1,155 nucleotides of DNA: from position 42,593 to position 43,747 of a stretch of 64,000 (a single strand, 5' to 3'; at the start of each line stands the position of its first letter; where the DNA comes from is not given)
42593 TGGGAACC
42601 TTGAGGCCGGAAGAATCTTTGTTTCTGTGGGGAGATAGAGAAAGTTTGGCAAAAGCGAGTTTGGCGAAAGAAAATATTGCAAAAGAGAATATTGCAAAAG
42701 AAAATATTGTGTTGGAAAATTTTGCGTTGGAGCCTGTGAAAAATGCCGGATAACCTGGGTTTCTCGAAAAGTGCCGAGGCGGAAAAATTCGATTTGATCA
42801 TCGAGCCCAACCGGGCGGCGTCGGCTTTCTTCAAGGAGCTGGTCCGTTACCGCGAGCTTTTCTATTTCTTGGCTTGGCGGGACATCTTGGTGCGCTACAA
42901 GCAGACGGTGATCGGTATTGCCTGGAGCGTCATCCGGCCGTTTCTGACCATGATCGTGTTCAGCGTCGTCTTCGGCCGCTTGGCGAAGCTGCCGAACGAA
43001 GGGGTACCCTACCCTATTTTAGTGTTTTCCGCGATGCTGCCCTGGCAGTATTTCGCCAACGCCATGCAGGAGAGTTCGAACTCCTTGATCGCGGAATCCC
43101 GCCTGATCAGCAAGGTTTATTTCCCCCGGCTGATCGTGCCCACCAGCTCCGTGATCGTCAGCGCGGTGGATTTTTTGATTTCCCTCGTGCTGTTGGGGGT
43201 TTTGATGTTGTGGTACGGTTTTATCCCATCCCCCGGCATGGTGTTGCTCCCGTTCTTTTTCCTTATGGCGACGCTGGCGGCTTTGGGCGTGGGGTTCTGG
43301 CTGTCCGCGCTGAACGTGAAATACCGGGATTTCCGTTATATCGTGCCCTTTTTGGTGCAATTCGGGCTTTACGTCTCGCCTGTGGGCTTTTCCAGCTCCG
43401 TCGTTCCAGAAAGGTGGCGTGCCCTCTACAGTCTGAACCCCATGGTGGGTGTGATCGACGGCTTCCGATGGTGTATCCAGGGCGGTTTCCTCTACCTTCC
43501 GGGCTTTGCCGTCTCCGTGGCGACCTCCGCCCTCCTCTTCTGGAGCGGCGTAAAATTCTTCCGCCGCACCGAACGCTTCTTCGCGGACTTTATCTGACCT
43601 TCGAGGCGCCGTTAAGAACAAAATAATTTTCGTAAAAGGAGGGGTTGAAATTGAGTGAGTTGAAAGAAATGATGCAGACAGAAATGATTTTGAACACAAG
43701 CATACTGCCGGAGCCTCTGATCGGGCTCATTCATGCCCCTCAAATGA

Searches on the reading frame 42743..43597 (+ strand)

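Call 59: search_protein_families(library=pfam, proteins=[window:42743-43597:+], max_evalue=0.00001)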
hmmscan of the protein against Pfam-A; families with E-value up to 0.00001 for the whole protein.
window:42743-43597:+ (284 aa): 1 family
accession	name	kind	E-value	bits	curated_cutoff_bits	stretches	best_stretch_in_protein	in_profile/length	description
PF01061.29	ABC2_membrane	-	2e-19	70.5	26.9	1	39-243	2-208/211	ABC-2 type transporter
